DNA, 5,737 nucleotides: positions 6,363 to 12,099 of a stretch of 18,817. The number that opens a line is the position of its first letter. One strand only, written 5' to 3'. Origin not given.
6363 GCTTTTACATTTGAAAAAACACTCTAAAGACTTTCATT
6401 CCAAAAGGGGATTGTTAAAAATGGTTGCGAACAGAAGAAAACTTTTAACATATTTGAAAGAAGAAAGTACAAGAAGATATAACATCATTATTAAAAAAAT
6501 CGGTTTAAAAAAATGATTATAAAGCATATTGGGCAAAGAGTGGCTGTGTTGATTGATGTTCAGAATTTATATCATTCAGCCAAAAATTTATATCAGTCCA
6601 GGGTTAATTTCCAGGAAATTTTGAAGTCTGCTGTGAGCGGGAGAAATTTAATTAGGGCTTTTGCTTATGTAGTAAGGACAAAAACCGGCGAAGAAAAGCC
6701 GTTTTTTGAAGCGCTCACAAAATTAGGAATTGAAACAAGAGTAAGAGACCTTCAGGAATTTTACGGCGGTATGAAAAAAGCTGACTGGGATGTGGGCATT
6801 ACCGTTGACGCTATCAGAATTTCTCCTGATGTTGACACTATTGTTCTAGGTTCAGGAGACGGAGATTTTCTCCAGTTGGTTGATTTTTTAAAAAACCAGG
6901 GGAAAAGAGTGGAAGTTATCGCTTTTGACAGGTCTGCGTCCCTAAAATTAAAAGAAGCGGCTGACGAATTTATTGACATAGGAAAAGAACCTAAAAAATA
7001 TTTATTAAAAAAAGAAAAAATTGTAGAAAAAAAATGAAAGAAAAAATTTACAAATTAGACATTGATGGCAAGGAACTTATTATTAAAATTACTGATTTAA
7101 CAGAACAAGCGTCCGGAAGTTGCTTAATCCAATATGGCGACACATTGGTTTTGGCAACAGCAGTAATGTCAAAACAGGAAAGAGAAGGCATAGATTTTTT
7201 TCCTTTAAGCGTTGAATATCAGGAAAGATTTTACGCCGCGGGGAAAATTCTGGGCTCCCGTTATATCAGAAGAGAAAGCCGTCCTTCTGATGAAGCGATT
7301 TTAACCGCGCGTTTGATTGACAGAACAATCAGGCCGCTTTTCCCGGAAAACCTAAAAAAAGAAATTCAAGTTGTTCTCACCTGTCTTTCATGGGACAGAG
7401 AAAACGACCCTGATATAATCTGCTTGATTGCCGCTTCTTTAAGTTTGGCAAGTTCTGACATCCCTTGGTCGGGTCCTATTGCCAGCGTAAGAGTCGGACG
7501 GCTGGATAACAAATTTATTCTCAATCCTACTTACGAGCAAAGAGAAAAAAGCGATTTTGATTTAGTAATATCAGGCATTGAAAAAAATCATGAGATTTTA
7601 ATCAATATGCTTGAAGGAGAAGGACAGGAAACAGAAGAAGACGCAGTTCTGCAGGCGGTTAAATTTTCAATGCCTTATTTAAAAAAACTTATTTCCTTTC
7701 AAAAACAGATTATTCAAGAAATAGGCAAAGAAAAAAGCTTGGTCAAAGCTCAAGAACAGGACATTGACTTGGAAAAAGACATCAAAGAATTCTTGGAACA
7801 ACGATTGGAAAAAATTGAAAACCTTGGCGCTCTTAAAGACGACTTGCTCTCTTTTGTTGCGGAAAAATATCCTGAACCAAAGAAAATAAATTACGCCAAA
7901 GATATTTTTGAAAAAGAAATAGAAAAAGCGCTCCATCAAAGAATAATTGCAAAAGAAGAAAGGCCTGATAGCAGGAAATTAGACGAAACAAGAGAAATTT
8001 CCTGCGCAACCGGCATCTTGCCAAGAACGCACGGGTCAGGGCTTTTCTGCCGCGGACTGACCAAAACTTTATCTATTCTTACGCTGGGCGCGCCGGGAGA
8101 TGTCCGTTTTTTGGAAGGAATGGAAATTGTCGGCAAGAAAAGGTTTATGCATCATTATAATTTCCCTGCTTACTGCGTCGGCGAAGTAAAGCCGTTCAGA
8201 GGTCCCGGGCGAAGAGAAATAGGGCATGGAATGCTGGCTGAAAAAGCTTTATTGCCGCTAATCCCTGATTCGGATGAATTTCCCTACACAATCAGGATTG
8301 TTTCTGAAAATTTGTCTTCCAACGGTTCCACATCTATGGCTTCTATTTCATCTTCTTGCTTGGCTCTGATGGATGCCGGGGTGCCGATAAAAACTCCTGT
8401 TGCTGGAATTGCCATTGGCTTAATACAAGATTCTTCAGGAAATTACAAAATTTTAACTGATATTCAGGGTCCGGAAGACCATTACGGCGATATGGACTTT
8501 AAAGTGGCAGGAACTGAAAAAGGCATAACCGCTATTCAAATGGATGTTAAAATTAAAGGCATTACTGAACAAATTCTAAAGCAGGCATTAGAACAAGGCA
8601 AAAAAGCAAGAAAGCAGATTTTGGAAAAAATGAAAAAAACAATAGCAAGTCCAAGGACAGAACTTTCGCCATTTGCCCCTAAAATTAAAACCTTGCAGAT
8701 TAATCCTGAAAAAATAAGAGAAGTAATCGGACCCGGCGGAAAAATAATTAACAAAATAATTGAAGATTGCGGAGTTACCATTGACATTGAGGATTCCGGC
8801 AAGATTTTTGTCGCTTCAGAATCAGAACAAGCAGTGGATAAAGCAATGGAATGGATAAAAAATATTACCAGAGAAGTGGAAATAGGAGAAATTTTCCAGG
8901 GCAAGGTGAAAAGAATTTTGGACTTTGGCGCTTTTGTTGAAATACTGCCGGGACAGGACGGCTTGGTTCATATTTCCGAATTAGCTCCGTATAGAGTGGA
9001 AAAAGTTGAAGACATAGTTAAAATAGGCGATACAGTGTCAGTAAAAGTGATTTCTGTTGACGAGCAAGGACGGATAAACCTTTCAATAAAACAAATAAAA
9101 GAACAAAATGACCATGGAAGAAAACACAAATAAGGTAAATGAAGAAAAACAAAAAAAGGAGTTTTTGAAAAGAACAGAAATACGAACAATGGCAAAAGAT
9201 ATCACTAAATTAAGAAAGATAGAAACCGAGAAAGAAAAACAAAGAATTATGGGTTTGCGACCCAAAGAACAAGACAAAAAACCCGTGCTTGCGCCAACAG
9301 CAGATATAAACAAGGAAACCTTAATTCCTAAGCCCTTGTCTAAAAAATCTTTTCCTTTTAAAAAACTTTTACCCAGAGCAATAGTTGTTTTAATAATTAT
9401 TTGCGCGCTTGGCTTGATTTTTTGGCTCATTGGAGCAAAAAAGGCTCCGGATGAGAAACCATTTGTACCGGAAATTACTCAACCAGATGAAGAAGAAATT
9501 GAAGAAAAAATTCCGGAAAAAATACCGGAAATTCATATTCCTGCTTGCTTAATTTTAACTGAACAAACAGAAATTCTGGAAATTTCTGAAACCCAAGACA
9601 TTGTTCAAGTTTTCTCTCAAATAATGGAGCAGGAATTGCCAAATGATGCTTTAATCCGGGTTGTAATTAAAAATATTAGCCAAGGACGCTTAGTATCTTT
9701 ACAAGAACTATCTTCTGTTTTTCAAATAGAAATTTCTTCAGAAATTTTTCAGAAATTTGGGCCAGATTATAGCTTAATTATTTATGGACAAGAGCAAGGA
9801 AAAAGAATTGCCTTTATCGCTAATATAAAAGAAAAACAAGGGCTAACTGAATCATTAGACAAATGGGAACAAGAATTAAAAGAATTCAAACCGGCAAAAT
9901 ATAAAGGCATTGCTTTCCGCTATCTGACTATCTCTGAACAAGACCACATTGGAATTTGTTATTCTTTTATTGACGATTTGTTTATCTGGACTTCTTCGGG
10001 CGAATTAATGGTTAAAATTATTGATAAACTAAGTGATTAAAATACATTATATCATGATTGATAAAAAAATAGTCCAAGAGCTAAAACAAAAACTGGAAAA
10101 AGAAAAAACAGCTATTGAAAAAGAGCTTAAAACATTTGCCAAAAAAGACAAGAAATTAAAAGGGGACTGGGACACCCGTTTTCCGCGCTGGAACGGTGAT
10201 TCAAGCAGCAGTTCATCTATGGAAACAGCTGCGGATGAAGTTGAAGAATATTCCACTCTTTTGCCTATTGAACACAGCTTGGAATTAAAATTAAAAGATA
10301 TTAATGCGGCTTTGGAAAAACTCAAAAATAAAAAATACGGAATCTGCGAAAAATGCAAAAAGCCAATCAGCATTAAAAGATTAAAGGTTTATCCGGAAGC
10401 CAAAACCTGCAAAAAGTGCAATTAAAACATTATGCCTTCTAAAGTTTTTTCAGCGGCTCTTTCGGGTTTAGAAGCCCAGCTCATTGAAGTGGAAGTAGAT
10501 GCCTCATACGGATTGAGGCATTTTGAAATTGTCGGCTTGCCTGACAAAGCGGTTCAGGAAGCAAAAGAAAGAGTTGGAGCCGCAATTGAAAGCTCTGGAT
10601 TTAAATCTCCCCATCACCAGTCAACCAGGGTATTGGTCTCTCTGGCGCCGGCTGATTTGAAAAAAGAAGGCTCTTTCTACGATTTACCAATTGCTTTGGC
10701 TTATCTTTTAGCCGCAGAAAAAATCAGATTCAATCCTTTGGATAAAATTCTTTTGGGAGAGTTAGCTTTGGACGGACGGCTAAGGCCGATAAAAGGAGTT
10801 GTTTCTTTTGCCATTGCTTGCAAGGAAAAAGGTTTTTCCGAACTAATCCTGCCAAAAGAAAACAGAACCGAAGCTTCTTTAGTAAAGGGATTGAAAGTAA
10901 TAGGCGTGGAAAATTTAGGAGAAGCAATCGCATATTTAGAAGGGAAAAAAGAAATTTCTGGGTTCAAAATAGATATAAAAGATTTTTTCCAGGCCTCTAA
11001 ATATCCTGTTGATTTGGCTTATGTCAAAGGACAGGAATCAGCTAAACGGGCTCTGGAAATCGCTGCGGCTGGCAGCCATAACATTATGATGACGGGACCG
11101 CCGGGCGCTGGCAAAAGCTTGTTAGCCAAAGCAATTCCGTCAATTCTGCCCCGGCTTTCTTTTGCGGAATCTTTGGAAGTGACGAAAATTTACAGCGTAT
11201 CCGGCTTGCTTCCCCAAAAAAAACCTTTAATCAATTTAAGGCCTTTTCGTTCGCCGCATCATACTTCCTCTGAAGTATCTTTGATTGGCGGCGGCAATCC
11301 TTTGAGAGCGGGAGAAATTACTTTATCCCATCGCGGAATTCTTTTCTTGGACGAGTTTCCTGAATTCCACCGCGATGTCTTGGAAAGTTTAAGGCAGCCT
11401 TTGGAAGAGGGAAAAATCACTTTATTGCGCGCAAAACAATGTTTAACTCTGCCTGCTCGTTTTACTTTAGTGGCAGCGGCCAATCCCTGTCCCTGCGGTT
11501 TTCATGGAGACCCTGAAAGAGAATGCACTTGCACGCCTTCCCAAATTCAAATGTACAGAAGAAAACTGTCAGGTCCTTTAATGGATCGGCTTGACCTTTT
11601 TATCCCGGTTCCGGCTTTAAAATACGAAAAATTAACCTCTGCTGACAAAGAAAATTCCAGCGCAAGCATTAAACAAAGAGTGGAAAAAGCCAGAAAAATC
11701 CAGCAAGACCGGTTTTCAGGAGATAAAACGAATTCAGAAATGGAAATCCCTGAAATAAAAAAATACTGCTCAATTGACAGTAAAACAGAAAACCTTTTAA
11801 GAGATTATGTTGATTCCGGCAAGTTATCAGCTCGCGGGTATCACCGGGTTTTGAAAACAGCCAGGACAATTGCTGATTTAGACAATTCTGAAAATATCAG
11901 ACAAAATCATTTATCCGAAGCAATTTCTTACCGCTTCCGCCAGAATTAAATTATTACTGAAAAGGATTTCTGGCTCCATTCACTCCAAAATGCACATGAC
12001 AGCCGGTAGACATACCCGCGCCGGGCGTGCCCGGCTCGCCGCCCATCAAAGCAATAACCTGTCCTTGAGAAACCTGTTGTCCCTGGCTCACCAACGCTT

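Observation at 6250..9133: NYN/LabA-like predicted RNase inserted and translationally coupled between rpsO and pnp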

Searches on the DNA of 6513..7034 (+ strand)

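Call 51: search_rna_families(sources=[L001, L007, L009, L014, L016, L022, L030, L035, L040, L052, L056, L061, L073, L078, L084, L088, L101], threshold=gathering)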
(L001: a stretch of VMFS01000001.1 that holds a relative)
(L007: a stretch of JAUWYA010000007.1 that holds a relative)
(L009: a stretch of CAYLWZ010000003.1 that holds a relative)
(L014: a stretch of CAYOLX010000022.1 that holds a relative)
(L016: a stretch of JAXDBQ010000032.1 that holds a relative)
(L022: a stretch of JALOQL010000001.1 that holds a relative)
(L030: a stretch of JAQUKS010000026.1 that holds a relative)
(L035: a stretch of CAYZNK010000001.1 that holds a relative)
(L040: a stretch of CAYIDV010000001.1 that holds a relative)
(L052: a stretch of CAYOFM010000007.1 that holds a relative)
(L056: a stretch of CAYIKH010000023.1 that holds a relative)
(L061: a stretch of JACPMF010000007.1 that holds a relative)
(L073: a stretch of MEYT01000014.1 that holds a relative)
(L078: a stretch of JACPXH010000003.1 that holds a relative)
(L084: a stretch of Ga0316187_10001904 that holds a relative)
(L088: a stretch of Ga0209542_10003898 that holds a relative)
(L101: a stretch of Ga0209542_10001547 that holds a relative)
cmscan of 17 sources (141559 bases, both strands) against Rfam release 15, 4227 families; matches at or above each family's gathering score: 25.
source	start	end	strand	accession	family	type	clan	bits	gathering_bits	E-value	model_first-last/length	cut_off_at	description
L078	1623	1694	+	RF00005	tRNA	Gene; tRNA;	CL00001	74.1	29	5.2e-14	1-71/71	no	tRNA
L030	3463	3533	+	RF00005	tRNA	Gene; tRNA;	CL00001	73.5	29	7.3e-14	1-71/71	no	tRNA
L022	3525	3596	+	RF00005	tRNA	Gene; tRNA;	CL00001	72.2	29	1.7e-13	1-71/71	no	tRNA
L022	2985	3056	+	RF00005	tRNA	Gene; tRNA;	CL00001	69.7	29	8.2e-13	1-71/71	no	tRNA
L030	2660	2731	+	RF00005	tRNA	Gene; tRNA;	CL00001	69.7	29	8.6e-13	1-71/71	no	tRNA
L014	2310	2381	+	RF00005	tRNA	Gene; tRNA;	CL00001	69.6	29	8.9e-13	1-71/71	no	tRNA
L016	3501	3572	+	RF00005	tRNA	Gene; tRNA;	CL00001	69.6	29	8.9e-13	1-71/71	no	tRNA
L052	2167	2237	+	RF00005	tRNA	Gene; tRNA;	CL00001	69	29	1.3e-12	1-71/71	no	tRNA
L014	1779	1850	+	RF00005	tRNA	Gene; tRNA;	CL00001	68.7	29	1.6e-12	1-71/71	no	tRNA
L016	2974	3045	+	RF00005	tRNA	Gene; tRNA;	CL00001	67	29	4.5e-12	1-71/71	no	tRNA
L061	2269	2340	+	RF00005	tRNA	Gene; tRNA;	CL00001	67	29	4.6e-12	1-71/71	no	tRNA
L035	3553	3624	+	RF00005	tRNA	Gene; tRNA;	CL00001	65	29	1.6e-11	1-71/71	no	tRNA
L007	3556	3628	+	RF00005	tRNA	Gene; tRNA;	CL00001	64.1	29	2.9e-11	1-71/71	no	tRNA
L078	741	812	+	RF00005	tRNA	Gene; tRNA;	CL00001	63.4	29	4.7e-11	1-71/71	no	tRNA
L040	1142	1213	+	RF00005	tRNA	Gene; tRNA;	CL00001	61.1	29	1.9e-10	1-71/71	no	tRNA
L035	347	417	-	RF00005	tRNA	Gene; tRNA;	CL00001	60.9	29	2.2e-10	1-71/71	no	tRNA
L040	2595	2667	+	RF00005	tRNA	Gene; tRNA;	CL00001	60.6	29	2.6e-10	1-71/71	no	tRNA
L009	2284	2357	+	RF00005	tRNA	Gene; tRNA;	CL00001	59.3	29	6.3e-10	1-71/71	no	tRNA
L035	2256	2327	-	RF00005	tRNA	Gene; tRNA;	CL00001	59.3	29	6e-10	1-71/71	no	tRNA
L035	651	721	-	RF00005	tRNA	Gene; tRNA;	CL00001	59.2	29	6.5e-10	1-71/71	no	tRNA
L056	334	405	+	RF00005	tRNA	Gene; tRNA;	CL00001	59.1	29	7e-10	1-71/71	no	tRNA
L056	1122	1210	+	RF00005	tRNA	Gene; tRNA;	CL00001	56.3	29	4e-09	1-71/71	no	tRNA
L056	855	926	+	RF00005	tRNA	Gene; tRNA;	CL00001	52.5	29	4.4e-08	1-71/71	no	tRNA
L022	901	971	-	RF00005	tRNA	Gene; tRNA;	CL00001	46.2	29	2.4e-06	1-71/71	no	tRNA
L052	8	69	-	RF02968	DUF3800-IX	Gene; sRNA;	-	44.1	36.8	7.9e-06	1-67/67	no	DUF3800-IX RNA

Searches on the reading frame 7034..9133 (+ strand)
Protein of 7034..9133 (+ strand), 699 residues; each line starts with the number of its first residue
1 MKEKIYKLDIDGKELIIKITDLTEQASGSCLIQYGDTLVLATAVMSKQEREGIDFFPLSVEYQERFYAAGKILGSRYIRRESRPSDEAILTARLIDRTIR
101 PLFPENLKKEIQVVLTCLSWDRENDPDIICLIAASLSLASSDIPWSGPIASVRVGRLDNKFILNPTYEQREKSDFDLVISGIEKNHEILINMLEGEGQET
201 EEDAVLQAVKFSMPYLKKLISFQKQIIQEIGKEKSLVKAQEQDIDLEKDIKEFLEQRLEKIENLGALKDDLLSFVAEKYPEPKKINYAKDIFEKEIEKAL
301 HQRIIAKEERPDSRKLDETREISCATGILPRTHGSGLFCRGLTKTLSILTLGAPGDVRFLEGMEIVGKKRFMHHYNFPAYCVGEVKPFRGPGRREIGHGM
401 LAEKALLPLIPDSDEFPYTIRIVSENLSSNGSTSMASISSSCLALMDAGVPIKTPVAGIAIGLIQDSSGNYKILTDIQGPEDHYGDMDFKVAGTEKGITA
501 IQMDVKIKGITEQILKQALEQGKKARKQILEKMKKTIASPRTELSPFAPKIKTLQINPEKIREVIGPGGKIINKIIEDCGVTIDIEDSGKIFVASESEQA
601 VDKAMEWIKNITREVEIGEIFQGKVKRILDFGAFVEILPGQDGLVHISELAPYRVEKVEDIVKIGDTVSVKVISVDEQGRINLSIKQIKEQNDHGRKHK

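Call 3: search_protein_families(library=pfam, proteins=[window:7034-9133:+], max_evalue=0.01)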
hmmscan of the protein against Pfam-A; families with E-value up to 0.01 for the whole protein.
window:7034-9133:+ (699 aa): 8 families
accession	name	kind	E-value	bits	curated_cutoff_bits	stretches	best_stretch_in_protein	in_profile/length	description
PF01138.27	RNase_PH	-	4.2e-54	182.9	25.5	2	14-144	4-130/130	3' exoribonuclease family, domain 1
PF03725.20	RNase_PH_C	-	5.2e-22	78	20.8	2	147-212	1-64/67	3' exoribonuclease family, domain 2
PF00575.29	S1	-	1.8e-20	73.5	22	1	615-686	2-74/74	S1 RNA binding domain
PF00013.35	KH_1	-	2.5e-11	43.6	21.5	1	553-609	3-65/66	KH domain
PF00416.27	Ribosomal_S13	-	0.001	19.9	31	1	221-342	14-120/128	Ribosomal protein S13/S18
PF23459.1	S1_RRP5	-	0.0035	18.3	27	1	618-678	4-64/72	RRP5 S1 domain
PF24685.1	OB_RRP5_4th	-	0.0047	17.4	31.5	0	614-675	5-71/92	RRP5 OB-fold domain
PF22675.2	KH-I_KHDC4-BBP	-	0.0085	16.4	30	0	562-604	9-51/76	KHDC4/BBP-like, KH-domain type I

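Call 4: search_protein_families(library=ncbifam, proteins=[window:7034-9133:+], max_evalue=0.01)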
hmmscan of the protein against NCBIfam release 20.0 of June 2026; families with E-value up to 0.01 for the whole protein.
window:7034-9133:+ (699 aa): 39 families (the best 25 are shown)
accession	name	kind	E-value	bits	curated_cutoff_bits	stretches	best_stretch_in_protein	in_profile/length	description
TIGR03591.1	polynuc_phos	equivalog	2.6e-274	911.9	525.05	1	10-687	2-688/689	polyribonucleotide nucleotidyltransferase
NF008805.1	PRK11824.1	equivalog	5.3e-274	910.8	471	1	7-687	3-682/683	polyribonucleotide nucleotidyltransferase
TIGR02696.1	pppGpp_PNP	exception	2.2e-177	591.6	1106.75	1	20-683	24-718/720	guanosine pentaphosphate synthetase I/polyribonucleotide nucleotidyltransferase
TIGR02065.1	ECX1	equivalog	5.8e-35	120.7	318.7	2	304-537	3-226/230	exosome complex exonuclease Rrp41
NF005208.0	PRK06676.1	equivalog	2e-25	89.6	368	1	609-696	270-358/391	30S ribosomal protein S1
NF000907.0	PRK00087.1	equivalog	8.8e-25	87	624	1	609-694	555-641/671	bifunctional 4-hydroxy-3-methylbut-2-enyl diphosphate reductase/30S ribosomal protein S1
NF006363.0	PRK08582.1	equivalog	3.3e-23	82.4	171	1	615-697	3-85/140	S1 domain-containing RNA-binding protein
NF010379.0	PRK13806.1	equivalog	2.1e-22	79.4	648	1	584-690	169-280/491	30S ribosomal protein S1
NF005973.0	PRK08059.1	equivalog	2.8e-21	75.9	148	1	613-698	3-89/123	S1 domain-containing post-transcriptional regulator GSP13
NF004473.0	PRK05807.1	equivalog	1.3e-20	74.1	178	1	615-694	3-81/136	S1 domain-containing RNA-binding protein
NF004952.0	PRK06299.1-2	equivalog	1.1e-19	70.2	524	1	610-690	211-291/580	30S ribosomal protein S1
NF005911.0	PRK07899.1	equivalog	1.4e-19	70.2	691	1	609-694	285-371/486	30S ribosomal protein S1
NF040579.1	S1_dom_CvfD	subfamily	3.8e-19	69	117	1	616-696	2-83/113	CvfD/Ygs/GSP13 family RNA-binding post-transcriptional regulator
TIGR00717.1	rpsA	equivalog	1.9e-16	59.7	577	1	610-690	265-347/516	30S ribosomal protein S1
NF004953.0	PRK06299.1-3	equivalog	1.9e-16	59.5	720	1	609-691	290-374/580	30S ribosomal protein S1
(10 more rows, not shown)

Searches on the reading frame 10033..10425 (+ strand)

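Call 13: search_protein_families(library=pfam, proteins=[window:10033-10425:+], max_evalue=0.001)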
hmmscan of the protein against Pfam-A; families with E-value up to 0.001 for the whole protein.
window:10033-10425:+ (130 aa): 1 family
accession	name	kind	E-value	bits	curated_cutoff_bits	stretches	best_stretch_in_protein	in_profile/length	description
PF01258.23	zf-dskA_traR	-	1.3e-08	35.1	24.9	1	101-129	2-30/36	Prokaryotic dksA/traR C4-type zinc finger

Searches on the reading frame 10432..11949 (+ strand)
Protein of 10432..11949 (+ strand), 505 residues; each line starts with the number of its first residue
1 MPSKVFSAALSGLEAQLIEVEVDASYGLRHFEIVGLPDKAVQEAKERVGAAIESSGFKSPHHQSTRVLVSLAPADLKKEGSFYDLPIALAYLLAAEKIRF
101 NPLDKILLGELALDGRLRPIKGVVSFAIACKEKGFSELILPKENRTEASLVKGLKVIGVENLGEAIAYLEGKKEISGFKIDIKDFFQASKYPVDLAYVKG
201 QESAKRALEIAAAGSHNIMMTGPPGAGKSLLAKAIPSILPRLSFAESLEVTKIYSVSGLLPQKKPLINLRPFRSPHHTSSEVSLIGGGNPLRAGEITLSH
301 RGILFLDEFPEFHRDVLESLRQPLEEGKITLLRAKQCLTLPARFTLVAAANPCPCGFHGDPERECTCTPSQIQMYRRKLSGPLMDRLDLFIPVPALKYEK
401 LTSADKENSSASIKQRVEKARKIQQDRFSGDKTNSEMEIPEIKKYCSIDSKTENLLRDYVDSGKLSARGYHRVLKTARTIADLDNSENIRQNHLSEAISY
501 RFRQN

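Call 13: search_protein_families(library=pfam, proteins=[window:10432-11949:+], max_evalue=0.001)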
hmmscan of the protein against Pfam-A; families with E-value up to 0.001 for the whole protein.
window:10432-11949:+ (505 aa): 7 families
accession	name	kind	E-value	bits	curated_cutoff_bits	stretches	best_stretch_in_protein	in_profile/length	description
PF01078.27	Mg_chelatase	-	6.8e-91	303.7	20.3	1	194-400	1-206/207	Magnesium chelatase, subunit ChlI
PF13541.12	ChlI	-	3.7e-40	137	27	1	20-144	1-121/121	Subunit ChlI of Mg-chelatase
PF13335.12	Mg_chelatase_C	-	7.4e-33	113.4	26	1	408-501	2-94/94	Magnesium chelatase, subunit ChlI C-terminal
PF00493.29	MCM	-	9.2e-13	48.3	23.3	1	291-393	112-204/224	MCM P-loop domain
PF07728.20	AAA_5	-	1.8e-08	34.9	22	1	300-354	66-125/139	AAA domain (dynein-related subfamily)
PF00158.32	Sigma54_activat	-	1.8e-06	28.2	20.2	0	289-351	82-142/168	Sigma-54 interaction domain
PF05362.19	Lon_C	-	2.9e-06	27.4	21.1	1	40-164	69-197/205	Lon protease (S16) C-terminal proteolytic domain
